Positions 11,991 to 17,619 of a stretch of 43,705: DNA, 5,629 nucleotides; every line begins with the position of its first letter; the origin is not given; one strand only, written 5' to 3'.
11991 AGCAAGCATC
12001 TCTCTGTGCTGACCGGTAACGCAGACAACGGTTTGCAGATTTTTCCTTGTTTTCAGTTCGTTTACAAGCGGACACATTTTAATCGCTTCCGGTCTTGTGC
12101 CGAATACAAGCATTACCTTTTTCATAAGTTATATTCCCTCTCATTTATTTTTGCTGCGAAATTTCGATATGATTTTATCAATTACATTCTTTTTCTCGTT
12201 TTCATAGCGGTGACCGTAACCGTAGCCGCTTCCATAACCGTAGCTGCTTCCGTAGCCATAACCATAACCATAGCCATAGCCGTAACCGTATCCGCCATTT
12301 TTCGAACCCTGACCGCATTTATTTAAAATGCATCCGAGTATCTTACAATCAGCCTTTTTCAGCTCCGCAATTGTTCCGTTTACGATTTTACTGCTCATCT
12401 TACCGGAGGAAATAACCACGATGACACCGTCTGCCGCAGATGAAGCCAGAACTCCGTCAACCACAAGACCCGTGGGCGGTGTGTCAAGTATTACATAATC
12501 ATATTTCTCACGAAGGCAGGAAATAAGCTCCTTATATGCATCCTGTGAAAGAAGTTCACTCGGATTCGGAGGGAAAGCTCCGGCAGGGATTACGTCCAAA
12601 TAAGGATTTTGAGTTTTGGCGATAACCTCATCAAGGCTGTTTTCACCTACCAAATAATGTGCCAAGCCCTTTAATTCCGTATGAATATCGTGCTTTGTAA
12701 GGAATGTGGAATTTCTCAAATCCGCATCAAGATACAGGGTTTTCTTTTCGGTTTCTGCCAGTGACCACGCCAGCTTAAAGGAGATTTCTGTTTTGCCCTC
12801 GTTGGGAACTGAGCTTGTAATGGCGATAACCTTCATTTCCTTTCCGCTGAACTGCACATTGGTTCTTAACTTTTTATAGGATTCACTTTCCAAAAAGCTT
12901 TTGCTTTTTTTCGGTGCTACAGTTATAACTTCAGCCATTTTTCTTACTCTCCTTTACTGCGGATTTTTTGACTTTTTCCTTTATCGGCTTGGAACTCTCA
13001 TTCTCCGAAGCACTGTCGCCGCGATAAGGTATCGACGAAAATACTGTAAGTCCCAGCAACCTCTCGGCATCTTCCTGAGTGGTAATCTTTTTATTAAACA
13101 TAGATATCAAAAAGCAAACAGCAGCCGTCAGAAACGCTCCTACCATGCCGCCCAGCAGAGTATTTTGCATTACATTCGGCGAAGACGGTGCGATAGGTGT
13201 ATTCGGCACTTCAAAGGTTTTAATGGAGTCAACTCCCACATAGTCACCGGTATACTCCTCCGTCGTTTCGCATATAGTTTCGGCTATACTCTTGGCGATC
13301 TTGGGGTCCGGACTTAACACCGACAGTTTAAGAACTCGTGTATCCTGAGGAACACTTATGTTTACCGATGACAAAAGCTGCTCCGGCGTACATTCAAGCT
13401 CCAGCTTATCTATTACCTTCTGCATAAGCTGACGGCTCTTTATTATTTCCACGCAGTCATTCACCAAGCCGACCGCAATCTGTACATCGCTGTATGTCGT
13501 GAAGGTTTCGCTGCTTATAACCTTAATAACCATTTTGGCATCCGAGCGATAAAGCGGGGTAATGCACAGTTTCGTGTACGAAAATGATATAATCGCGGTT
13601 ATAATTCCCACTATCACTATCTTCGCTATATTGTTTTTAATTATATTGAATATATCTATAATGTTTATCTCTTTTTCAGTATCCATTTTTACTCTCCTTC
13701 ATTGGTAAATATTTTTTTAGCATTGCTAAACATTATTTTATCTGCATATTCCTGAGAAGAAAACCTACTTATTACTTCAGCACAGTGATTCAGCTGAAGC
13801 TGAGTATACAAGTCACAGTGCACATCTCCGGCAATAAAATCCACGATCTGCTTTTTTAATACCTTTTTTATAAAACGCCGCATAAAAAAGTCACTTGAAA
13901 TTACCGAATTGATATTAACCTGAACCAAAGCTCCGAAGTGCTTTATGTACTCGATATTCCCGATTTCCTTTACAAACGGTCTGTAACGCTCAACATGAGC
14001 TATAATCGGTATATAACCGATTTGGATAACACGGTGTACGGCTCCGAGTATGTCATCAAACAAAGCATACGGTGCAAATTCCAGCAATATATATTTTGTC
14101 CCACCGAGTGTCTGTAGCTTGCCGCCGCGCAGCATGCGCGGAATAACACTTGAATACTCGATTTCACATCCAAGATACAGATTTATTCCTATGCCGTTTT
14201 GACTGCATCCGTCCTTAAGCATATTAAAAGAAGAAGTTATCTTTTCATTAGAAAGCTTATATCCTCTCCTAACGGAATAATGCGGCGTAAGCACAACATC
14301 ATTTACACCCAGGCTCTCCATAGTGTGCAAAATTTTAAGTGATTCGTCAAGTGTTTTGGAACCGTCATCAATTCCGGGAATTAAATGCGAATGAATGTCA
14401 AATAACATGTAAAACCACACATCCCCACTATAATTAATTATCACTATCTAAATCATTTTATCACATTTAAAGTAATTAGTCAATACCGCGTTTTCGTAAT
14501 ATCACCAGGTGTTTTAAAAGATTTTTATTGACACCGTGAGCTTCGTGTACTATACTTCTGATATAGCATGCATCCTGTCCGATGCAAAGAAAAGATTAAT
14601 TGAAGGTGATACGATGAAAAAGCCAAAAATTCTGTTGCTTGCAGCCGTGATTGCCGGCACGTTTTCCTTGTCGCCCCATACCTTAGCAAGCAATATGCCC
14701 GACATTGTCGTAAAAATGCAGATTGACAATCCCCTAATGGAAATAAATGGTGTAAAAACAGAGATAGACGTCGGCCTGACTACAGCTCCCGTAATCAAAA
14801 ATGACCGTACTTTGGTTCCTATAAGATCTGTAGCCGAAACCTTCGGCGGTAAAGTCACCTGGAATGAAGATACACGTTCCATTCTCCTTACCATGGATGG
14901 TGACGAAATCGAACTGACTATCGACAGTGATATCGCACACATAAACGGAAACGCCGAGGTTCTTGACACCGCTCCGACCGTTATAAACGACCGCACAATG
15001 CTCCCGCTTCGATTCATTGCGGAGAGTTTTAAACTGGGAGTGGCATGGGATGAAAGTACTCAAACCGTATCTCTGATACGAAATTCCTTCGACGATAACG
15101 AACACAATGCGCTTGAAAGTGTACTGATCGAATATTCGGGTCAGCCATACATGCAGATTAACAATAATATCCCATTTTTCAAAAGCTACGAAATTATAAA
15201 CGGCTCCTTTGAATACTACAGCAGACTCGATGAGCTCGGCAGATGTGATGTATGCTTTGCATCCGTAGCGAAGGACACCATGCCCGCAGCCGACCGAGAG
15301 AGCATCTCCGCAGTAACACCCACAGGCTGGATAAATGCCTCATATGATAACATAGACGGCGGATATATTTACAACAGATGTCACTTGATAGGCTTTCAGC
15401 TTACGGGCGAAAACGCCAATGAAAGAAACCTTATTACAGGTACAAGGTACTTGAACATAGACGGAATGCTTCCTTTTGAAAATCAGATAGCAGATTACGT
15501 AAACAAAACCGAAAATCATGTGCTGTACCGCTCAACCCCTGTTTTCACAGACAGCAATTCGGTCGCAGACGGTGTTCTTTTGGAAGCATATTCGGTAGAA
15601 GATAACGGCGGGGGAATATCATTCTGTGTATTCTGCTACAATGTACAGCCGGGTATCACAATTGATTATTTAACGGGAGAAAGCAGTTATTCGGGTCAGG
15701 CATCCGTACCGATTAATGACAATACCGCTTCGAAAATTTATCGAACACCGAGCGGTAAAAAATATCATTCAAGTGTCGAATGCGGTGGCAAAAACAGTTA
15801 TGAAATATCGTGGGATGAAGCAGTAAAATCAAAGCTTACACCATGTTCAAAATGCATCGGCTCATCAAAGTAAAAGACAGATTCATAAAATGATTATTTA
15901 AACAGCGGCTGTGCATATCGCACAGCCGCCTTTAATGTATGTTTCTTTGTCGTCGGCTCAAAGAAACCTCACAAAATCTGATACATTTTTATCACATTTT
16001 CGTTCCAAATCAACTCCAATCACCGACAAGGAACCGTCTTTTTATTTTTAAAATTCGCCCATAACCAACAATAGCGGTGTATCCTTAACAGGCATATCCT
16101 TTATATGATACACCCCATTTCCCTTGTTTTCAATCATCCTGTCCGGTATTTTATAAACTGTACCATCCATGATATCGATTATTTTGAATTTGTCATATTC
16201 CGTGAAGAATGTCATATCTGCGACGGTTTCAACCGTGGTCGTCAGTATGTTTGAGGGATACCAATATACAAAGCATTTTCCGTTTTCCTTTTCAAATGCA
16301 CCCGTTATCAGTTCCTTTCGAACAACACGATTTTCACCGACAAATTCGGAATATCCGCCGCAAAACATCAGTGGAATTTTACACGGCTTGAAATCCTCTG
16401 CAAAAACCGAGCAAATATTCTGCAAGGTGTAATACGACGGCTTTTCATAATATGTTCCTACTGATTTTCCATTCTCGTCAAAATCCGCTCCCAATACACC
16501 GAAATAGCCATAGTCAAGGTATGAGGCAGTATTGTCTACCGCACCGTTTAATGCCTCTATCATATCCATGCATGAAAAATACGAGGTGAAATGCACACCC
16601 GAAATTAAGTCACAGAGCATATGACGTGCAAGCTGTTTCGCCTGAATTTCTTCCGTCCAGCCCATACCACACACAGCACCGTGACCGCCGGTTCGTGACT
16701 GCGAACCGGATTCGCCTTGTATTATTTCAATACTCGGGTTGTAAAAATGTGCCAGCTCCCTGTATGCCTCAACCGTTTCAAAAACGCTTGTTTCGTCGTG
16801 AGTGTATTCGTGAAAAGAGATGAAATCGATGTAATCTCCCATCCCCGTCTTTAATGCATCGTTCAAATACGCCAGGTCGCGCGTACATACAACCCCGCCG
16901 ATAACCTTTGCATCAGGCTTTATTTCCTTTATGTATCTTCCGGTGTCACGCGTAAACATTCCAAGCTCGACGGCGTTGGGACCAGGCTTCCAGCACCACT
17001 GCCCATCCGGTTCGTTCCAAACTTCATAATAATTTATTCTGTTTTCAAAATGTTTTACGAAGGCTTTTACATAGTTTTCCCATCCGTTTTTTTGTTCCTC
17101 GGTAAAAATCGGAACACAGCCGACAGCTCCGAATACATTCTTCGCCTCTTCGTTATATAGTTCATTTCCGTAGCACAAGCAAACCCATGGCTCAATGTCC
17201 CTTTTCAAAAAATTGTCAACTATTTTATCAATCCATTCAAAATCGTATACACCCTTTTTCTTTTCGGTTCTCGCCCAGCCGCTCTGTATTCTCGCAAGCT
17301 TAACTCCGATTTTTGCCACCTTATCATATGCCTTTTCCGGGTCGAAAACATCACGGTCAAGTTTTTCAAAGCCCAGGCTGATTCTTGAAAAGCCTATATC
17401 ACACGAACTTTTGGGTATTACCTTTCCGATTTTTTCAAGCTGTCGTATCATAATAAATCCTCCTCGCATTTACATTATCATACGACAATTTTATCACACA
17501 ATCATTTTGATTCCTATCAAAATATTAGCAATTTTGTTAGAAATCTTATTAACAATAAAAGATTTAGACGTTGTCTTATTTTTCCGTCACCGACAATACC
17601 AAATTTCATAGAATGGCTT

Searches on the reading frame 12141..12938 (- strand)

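Call 61: search_protein_families(library=pfam, proteins=[window:12141-12938:-], max_evalue=0.00001)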
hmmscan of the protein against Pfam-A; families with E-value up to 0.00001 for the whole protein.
window:12141-12938:- (265 aa): 3 families
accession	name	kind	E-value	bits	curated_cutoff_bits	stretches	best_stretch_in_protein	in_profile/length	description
PF13614.12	AAA_31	-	2.1e-18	67.3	27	1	35-185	1-156/177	AAA domain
PF10609.15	ParA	-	2.3e-08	34.2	27.1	0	144-209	110-176/246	NUBPL iron-transfer P-loop NTPase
PF01656.29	CbiA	-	5.3e-06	26.8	25.4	1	38-210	1-85/125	CobQ/CobB/MinD/ParA nucleotide binding domain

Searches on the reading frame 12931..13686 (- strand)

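Call 61: search_protein_families(library=pfam, proteins=[window:12931-13686:-], max_evalue=0.00001)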
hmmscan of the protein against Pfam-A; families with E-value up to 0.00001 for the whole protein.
window:12931-13686:- (251 aa): 1 family
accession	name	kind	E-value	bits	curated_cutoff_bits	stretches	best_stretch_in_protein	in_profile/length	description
PF02706.20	Wzz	-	2.1e-11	44.4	25.5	1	6-95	2-91/91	Chain length determinant protein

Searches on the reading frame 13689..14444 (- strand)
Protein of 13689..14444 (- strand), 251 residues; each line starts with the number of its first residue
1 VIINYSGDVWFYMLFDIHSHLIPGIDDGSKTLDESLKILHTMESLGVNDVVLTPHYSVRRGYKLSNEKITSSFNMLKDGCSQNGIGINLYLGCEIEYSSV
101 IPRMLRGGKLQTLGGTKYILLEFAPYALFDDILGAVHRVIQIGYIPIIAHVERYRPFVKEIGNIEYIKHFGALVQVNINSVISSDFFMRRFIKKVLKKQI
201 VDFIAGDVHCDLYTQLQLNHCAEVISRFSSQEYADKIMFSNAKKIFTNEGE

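Call 61: search_protein_families(library=pfam, proteins=[window:13689-14444:-], max_evalue=0.00001)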
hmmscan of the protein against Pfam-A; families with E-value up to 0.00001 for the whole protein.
window:13689-14444:- (251 aa): 1 family
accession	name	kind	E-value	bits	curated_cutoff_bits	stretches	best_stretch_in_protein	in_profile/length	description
PF19567.5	CpsB_CapC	-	3.3e-67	226.8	27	1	15-246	2-233/234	Capsular polysaccharide synthesis, CpsB/CapC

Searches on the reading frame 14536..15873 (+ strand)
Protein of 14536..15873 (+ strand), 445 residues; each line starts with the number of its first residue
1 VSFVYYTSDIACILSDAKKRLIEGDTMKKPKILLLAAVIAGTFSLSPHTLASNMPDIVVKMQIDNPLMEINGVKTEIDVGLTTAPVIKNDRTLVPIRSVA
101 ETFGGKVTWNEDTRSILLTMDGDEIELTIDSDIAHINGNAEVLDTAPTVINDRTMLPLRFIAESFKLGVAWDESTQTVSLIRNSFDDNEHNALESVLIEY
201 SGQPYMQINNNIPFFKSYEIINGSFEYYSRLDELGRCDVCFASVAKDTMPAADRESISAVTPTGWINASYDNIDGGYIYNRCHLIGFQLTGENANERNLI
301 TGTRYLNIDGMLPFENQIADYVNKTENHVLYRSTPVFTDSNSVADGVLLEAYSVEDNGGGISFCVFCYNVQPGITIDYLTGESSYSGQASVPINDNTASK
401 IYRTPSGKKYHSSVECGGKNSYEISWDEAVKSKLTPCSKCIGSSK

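Call 61: search_protein_families(library=pfam, proteins=[window:14536-15873:+], max_evalue=0.00001)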
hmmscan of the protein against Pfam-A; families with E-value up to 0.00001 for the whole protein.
window:14536-15873:+ (445 aa): 2 families
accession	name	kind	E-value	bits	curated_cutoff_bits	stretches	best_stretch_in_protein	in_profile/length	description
PF07833.16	Cu_amine_oxidN1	-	6.4e-36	123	24.2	1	81-179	9-107/108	Copper amine oxidase N-terminal domain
PF13930.12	Endonuclea_NS_2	-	6.8e-19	68.8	27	1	222-351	8-128/132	DNA/RNA non-specific endonuclease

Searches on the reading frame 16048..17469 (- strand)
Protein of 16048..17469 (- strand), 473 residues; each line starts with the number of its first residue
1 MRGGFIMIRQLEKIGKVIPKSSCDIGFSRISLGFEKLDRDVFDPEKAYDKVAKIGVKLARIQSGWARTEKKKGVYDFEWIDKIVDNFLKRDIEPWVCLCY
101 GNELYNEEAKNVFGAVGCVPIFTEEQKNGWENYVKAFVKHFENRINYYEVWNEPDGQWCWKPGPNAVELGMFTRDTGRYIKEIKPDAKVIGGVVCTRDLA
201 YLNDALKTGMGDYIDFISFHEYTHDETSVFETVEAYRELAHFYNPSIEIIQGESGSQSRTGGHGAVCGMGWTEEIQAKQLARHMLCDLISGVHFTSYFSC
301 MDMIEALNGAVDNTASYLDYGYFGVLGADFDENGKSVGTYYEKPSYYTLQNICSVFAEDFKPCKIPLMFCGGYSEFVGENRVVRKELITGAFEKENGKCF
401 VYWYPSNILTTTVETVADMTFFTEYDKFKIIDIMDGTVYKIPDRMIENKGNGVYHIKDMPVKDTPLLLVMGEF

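Call 61: search_protein_families(library=pfam, proteins=[window:16048-17469:-], max_evalue=0.00001)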
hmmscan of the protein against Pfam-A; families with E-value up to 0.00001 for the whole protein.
window:16048-17469:- (473 aa): 2 families
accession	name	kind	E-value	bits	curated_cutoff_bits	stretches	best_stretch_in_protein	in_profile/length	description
PF01229.23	Glyco_hydro_39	-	1.7e-08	34.1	26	1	67-226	65-230/472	Glycosyl hydrolases family 39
PF02449.21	Glyco_hydro_42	-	4.2e-06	26.8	21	0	45-99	13-66/376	Beta-galactosidase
